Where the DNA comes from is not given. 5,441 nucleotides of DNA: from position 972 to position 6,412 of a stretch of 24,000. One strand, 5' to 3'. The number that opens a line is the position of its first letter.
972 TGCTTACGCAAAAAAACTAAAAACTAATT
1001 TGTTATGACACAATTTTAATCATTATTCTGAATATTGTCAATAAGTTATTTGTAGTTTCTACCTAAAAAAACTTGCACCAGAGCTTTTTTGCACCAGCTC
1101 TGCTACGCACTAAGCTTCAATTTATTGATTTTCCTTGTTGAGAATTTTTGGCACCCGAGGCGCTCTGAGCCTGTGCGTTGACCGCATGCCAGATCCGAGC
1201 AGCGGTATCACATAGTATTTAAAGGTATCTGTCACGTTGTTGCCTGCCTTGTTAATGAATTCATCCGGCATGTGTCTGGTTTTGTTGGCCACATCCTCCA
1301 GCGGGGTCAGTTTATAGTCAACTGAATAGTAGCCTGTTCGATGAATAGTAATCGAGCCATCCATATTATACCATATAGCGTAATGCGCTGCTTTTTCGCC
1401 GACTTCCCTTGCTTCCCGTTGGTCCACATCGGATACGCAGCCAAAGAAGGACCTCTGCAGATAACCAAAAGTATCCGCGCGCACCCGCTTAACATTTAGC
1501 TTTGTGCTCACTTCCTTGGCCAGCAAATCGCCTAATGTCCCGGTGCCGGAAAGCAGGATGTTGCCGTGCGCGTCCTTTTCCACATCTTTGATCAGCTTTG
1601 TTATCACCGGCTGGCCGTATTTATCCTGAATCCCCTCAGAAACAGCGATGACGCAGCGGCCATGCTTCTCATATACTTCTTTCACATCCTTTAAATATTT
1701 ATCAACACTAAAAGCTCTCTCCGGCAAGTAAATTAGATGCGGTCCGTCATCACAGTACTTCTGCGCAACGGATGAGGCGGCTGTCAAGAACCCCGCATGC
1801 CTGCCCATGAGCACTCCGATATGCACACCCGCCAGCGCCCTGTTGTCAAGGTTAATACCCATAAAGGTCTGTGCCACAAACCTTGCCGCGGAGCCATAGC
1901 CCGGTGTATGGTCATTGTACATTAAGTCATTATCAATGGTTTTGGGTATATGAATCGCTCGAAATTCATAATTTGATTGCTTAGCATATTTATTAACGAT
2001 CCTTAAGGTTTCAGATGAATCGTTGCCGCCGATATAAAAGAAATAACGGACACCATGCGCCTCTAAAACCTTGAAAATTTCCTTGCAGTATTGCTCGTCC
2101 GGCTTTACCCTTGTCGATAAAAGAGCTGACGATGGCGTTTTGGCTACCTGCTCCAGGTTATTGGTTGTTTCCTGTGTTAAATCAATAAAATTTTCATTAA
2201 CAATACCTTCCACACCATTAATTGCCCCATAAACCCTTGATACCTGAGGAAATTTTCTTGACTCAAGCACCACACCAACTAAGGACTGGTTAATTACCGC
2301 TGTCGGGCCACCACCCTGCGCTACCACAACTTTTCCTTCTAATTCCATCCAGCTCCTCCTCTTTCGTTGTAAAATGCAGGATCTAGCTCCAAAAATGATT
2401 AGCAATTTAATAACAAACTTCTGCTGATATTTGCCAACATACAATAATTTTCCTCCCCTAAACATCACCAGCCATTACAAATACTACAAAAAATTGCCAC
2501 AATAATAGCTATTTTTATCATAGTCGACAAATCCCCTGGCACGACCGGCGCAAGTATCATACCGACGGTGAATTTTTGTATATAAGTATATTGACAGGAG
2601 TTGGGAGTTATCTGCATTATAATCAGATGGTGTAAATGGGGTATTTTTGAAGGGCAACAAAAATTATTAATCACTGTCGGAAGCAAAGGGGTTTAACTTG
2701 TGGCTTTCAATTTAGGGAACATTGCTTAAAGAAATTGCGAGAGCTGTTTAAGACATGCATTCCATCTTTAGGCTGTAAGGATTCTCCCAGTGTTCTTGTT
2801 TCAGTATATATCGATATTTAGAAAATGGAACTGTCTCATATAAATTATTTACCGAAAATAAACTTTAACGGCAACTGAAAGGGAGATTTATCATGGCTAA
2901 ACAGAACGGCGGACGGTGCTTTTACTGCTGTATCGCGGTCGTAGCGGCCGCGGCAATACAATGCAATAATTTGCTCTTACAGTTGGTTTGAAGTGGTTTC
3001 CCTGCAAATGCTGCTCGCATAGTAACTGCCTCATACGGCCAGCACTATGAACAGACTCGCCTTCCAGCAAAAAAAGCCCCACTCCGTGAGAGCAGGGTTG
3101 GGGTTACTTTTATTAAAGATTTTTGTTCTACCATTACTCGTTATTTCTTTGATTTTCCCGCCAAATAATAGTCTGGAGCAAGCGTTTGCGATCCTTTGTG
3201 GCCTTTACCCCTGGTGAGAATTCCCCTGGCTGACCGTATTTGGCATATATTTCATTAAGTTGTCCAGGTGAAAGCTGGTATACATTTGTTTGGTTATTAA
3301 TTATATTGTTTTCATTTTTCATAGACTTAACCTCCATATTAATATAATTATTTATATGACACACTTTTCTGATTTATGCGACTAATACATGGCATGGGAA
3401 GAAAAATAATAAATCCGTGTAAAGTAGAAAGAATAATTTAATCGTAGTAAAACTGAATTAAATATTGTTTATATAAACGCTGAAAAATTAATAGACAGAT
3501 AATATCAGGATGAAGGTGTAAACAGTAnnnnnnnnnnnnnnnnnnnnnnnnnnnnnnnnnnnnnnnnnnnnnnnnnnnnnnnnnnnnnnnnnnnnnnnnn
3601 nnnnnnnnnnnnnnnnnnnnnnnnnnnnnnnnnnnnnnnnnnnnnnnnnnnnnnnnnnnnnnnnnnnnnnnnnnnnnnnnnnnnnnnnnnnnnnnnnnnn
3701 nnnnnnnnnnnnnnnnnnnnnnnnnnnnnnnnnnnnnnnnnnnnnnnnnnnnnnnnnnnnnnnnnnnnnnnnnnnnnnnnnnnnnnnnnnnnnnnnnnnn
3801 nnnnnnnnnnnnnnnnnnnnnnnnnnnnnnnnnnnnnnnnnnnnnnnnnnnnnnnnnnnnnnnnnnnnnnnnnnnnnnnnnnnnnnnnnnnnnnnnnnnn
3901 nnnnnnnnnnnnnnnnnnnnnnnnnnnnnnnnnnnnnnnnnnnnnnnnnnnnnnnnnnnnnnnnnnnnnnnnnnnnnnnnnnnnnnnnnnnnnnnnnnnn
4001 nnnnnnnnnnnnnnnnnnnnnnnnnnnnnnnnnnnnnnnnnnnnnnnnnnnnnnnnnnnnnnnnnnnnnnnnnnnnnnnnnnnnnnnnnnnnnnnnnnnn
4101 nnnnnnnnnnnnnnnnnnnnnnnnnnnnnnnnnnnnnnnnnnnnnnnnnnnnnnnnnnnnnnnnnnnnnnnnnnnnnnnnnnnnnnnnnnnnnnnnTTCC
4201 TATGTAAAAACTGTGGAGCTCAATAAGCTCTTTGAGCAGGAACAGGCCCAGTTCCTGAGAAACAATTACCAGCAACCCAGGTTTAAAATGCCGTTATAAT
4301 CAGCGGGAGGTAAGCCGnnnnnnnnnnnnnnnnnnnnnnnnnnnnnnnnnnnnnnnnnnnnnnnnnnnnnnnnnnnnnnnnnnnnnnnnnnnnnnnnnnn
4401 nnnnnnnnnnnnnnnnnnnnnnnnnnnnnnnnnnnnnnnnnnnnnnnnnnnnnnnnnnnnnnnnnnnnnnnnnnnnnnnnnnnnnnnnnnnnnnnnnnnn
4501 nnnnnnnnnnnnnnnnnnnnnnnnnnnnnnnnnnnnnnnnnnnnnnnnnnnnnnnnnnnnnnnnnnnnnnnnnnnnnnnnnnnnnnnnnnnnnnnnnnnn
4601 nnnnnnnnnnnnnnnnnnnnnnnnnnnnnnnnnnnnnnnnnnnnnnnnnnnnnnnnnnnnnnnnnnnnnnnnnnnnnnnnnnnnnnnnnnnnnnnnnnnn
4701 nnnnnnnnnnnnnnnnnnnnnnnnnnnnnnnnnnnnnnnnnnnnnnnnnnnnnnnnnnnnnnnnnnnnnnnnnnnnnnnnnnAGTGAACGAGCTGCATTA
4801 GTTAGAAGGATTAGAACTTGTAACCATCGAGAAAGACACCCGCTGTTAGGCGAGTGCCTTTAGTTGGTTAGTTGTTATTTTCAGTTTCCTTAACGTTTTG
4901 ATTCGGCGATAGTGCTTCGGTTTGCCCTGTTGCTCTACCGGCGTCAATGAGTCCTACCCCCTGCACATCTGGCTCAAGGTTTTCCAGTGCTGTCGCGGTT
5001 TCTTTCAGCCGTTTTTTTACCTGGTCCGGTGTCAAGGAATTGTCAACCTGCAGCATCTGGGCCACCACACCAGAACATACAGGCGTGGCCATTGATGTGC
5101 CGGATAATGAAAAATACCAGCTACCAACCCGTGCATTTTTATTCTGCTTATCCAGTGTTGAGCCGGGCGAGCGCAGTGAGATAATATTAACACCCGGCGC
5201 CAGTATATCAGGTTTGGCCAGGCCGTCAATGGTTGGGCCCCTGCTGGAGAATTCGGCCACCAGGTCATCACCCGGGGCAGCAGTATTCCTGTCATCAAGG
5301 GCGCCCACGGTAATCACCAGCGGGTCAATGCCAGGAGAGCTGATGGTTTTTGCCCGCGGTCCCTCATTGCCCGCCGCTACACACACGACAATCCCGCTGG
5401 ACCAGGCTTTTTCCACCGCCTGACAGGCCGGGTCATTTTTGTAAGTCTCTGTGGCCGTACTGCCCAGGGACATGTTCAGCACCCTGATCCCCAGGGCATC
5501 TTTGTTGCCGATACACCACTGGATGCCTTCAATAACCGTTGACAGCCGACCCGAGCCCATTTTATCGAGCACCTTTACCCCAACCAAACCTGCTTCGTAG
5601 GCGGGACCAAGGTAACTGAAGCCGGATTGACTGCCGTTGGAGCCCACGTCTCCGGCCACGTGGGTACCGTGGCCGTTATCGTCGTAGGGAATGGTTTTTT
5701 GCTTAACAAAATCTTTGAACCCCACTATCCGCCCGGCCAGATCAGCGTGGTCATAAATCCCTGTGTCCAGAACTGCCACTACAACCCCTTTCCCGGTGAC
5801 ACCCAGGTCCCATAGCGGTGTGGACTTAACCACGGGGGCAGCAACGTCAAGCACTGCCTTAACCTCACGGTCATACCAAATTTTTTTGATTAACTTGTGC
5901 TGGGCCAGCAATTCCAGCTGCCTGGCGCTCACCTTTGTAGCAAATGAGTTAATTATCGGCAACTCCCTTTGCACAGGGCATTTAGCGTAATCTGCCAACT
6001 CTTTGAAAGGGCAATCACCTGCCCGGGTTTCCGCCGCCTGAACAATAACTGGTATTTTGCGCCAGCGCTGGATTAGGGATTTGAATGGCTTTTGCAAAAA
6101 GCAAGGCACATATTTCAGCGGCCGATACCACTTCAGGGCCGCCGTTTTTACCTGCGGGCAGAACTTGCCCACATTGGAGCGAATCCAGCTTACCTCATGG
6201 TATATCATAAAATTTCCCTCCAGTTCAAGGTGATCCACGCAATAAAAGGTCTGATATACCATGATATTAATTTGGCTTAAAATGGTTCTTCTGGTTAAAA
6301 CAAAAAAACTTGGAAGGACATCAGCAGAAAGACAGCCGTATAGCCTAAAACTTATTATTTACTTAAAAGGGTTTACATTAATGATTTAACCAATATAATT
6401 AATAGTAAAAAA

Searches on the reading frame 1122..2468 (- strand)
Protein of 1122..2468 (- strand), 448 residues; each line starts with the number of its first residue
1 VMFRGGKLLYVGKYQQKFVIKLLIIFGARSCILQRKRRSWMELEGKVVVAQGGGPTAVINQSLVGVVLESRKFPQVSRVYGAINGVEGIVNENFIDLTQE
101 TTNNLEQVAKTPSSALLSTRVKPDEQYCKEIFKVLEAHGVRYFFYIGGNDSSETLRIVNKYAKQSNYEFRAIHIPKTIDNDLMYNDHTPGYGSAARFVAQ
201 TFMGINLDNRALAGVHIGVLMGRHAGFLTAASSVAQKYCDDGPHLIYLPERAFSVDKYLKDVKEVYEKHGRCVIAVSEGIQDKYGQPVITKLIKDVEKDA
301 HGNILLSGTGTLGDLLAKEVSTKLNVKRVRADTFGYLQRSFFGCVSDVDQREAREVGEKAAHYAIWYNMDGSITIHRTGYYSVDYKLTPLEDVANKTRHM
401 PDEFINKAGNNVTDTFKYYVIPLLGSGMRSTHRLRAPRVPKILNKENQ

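Call 27: search_protein_families(library=pfam, proteins=[window:1122-2468:-], max_evalue=0.001)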
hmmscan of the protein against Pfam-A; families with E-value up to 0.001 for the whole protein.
window:1122-2468:- (448 aa): 1 family
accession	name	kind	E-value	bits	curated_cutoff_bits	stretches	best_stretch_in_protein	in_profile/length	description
PF00365.25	PFK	-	1.1e-47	163.1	30.9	1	46-361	1-274/277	Phosphofructokinase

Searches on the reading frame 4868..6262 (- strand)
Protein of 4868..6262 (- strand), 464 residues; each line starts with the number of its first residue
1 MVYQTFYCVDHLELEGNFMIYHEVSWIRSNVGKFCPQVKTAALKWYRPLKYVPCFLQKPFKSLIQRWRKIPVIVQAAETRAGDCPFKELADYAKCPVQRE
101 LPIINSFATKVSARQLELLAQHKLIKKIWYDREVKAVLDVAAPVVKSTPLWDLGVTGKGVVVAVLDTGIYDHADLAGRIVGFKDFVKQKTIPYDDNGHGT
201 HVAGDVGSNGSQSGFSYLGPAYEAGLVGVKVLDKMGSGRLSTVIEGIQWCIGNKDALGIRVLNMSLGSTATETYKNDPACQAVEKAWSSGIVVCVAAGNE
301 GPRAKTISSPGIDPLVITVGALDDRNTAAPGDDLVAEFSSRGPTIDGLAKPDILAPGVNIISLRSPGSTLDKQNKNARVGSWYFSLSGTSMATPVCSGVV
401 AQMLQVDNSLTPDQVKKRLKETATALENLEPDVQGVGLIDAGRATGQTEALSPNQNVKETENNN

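Call 27: search_protein_families(library=pfam, proteins=[window:4868-6262:-], max_evalue=0.001)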
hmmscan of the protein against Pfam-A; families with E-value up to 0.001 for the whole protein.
window:4868-6262:- (464 aa): 1 family
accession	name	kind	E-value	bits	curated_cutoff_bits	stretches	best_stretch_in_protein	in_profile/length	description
PF00082.27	Peptidase_S8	-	5.2e-56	190.5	21.8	1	157-437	1-288/288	Subtilase family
